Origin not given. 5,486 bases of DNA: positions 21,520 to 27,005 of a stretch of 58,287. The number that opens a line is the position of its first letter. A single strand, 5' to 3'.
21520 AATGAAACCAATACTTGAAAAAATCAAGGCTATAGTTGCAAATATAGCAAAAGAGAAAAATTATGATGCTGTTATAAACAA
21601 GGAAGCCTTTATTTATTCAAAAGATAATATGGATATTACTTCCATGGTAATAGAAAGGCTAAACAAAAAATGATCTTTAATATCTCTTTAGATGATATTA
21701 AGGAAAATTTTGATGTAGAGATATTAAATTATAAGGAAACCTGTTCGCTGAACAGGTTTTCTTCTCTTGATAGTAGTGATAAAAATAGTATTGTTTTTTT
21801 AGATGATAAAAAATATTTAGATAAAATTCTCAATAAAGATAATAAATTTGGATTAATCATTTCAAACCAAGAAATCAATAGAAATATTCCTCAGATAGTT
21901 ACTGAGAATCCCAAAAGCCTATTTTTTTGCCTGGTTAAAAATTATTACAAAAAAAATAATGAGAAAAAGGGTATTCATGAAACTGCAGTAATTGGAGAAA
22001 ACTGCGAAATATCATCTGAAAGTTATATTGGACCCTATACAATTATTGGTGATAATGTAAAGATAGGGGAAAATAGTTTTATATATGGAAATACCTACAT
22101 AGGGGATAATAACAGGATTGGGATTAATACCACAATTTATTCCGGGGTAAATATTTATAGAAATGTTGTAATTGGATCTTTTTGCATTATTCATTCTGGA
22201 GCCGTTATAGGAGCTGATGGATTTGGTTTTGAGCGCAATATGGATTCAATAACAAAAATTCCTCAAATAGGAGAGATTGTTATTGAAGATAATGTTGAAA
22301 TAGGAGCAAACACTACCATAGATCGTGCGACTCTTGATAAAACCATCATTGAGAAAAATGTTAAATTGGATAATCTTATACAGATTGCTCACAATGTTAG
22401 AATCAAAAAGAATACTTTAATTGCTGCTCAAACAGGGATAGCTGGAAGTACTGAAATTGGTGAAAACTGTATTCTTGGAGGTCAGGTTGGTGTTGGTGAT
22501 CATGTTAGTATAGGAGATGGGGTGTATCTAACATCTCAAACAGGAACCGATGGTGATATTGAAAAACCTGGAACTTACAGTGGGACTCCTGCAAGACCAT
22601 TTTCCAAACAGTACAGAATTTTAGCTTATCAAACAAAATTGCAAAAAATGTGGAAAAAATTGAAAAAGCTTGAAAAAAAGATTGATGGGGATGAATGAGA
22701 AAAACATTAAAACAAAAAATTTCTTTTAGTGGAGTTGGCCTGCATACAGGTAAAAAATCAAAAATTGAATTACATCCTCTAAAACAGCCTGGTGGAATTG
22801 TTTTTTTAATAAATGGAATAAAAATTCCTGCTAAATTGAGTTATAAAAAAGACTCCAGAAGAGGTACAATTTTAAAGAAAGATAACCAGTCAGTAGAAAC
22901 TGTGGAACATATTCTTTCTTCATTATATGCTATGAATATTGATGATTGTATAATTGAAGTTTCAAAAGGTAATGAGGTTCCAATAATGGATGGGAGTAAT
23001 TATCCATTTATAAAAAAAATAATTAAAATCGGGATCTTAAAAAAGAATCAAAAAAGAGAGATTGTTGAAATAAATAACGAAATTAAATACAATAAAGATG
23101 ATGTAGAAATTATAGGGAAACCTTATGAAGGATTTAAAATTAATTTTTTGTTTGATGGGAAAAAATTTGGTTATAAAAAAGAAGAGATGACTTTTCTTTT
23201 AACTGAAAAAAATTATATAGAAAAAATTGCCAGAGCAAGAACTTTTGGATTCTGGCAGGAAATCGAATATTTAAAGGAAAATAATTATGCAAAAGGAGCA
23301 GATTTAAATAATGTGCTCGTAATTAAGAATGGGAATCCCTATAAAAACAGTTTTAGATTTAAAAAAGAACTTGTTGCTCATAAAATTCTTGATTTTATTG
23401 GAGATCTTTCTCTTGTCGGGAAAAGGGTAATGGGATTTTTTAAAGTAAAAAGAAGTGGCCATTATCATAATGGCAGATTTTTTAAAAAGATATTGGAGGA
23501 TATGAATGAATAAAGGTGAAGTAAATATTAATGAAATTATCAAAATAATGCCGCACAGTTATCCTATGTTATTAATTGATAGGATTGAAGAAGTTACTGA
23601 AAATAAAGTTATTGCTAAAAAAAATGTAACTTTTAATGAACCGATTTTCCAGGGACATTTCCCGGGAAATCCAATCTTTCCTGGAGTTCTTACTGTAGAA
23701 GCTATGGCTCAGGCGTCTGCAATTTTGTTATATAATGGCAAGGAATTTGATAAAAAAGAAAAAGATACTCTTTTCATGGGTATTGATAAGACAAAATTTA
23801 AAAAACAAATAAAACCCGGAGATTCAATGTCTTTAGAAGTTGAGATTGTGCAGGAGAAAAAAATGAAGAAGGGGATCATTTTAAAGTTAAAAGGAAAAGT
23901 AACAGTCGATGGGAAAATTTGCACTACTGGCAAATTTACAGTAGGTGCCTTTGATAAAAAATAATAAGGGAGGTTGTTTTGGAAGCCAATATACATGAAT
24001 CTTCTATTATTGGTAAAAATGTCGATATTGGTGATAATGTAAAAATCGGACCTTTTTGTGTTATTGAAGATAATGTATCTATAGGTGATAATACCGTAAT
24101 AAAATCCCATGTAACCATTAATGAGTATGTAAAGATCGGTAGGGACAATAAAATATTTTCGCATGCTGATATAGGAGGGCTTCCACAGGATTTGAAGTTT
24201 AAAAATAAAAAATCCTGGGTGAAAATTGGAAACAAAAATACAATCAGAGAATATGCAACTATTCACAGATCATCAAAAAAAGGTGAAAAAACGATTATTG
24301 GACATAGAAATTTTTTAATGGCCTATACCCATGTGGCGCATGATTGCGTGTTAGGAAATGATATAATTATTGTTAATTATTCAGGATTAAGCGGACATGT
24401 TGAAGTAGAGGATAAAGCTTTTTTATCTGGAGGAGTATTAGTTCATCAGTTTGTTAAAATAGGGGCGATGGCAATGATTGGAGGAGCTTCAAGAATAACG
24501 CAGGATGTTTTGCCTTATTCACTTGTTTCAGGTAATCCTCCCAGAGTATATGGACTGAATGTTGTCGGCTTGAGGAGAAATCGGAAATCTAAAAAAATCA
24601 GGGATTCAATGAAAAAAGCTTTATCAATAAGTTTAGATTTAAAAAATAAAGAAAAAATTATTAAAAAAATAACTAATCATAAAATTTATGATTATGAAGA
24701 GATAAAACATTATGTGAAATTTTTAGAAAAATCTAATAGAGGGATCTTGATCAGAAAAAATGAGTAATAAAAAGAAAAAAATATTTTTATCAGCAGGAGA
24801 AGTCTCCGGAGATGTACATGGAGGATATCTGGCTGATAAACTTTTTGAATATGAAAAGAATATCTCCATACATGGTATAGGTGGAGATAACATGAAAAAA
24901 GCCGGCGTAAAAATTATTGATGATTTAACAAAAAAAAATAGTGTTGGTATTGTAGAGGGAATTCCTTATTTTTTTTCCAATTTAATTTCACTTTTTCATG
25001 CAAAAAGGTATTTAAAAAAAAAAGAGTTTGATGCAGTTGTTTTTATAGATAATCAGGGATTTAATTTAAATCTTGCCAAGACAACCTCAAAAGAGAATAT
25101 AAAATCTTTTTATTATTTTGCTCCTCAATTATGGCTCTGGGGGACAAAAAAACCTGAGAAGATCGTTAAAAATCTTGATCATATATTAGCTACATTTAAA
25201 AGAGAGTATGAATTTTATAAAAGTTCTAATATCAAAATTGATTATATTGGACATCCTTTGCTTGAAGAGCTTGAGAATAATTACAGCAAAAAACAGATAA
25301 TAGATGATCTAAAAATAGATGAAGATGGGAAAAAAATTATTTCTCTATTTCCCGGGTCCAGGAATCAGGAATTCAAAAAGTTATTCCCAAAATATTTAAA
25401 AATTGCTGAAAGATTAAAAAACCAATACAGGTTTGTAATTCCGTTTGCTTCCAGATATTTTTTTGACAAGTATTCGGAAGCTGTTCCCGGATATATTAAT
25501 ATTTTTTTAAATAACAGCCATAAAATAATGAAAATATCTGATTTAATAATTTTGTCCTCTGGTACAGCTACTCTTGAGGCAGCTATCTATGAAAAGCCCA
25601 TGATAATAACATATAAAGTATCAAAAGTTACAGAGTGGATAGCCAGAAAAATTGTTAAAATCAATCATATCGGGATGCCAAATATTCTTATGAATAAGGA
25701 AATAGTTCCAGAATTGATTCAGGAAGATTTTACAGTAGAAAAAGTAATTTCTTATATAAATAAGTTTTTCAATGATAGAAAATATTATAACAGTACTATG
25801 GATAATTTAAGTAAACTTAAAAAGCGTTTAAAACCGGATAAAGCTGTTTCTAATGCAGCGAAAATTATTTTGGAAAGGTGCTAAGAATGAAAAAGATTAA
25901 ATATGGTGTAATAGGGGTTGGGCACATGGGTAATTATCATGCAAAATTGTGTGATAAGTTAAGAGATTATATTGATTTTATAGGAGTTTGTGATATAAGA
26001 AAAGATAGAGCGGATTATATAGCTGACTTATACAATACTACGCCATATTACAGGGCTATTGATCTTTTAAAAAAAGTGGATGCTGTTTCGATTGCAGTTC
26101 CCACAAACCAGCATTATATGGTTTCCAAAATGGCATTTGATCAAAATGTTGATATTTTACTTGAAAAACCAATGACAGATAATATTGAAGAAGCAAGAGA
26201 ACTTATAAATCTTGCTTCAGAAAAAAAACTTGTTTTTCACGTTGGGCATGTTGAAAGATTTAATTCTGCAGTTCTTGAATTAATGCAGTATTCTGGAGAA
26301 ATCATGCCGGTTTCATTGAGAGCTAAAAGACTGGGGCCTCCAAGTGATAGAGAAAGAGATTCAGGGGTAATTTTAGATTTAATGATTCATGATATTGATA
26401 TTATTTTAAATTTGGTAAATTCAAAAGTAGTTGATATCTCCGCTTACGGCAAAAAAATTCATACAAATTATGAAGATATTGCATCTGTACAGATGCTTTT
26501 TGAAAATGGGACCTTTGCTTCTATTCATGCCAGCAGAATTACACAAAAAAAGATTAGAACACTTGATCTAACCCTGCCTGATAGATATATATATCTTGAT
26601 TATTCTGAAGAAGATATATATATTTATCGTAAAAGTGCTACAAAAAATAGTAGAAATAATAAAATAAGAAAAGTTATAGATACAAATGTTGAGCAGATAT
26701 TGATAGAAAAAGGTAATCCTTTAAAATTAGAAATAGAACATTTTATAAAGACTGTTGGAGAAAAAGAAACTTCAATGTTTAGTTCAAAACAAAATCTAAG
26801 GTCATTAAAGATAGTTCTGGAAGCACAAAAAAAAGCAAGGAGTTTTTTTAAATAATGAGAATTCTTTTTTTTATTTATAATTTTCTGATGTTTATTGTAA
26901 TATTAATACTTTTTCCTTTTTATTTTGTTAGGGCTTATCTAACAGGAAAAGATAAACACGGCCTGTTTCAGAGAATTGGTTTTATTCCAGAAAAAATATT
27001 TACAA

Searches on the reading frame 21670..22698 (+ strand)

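Call 22: search_protein_families(library=pfam, proteins=[window:21670-22698:+], max_evalue=0.00001)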
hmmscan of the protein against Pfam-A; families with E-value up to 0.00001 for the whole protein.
window:21670-22698:+ (342 aa): 3 families
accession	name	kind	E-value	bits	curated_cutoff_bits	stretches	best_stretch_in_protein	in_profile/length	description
PF00132.30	Hexapep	-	2.3e-31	106.6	27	2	106-139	2-35/36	Bacterial transferase hexapeptide (six repeats)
PF25084.1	LbH_EIF2B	-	1.3e-16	61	54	1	102-182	24-101/105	EIF2B subunit epsilon LbH domain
PF14602.12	Hexapep_2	-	9.3e-09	35.3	27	0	107-139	3-33/34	Hexapeptide repeat of succinyl-transferase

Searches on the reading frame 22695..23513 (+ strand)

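Call 22: search_protein_families(library=pfam, proteins=[window:22695-23513:+], max_evalue=0.00001)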
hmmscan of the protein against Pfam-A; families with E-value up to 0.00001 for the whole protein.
window:22695-23513:+ (272 aa): 1 family
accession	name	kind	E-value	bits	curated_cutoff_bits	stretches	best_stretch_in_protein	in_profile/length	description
PF03331.19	LpxC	-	4.3e-79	266.2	27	1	3-267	2-267/268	UDP-3-O-acyl N-acetylglycosamine deacetylase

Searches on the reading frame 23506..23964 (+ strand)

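Call 22: search_protein_families(library=pfam, proteins=[window:23506-23964:+], max_evalue=0.00001)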
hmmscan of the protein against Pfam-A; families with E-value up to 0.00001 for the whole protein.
window:23506-23964:+ (152 aa): 1 family
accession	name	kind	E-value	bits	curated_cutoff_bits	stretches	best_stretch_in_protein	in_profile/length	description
PF07977.19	FabA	-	2.4e-34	118.4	23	1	15-141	1-136/138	FabA-like domain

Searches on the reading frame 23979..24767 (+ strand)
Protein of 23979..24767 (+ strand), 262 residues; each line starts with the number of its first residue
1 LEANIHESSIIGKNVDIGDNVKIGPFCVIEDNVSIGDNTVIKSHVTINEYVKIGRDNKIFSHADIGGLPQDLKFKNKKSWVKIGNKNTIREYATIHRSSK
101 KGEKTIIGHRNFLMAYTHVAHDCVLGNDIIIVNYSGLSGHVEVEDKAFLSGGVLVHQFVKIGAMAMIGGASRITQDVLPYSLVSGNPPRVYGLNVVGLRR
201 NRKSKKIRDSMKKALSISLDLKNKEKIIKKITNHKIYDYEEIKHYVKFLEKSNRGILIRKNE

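Call 22: search_protein_families(library=pfam, proteins=[window:23979-24767:+], max_evalue=0.00001)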
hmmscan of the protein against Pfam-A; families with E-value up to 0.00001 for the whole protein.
window:23979-24767:+ (262 aa): 4 families
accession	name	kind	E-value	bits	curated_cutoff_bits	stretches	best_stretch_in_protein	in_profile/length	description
PF00132.30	Hexapep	-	1.6e-23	81.8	27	2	15-48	2-35/36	Bacterial transferase hexapeptide (six repeats)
PF13720.11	Acetyltransf_11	-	2.9e-15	56.8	24.5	1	176-256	1-81/82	Udp N-acetylglucosamine O-acyltransferase; Domain 2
PF25084.1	LbH_EIF2B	-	2.1e-10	41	54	1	7-59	37-87/105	EIF2B subunit epsilon LbH domain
PF25087.1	GMPPB_C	-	1.4e-07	31.6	39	0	6-43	8-45/110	GMPPB C-terminal domain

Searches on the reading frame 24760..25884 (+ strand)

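Call 22: search_protein_families(library=pfam, proteins=[window:24760-25884:+], max_evalue=0.00001)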
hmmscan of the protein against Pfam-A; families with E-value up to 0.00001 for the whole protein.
window:24760-25884:+ (374 aa): 1 family
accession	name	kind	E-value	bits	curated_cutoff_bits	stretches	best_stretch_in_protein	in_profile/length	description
PF02684.21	LpxB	-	5e-77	259.7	22.6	1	8-357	1-359/374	Lipid-A-disaccharide synthetase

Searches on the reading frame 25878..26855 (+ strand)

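Call 22: search_protein_families(library=pfam, proteins=[window:25878-26855:+], max_evalue=0.00001)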
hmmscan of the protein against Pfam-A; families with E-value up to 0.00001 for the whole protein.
window:25878-26855:+ (325 aa): 2 families
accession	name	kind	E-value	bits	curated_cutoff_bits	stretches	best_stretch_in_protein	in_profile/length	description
PF01408.29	GFO_IDH_MocA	-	9e-24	84.9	24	1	7-124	1-120/120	Oxidoreductase family, NAD-binding Rossmann fold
PF22725.1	GFO_IDH_MocA_C3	-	1.1e-12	48.5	27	1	157-225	38-109/124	GFO/IDH/MocA C-terminal domain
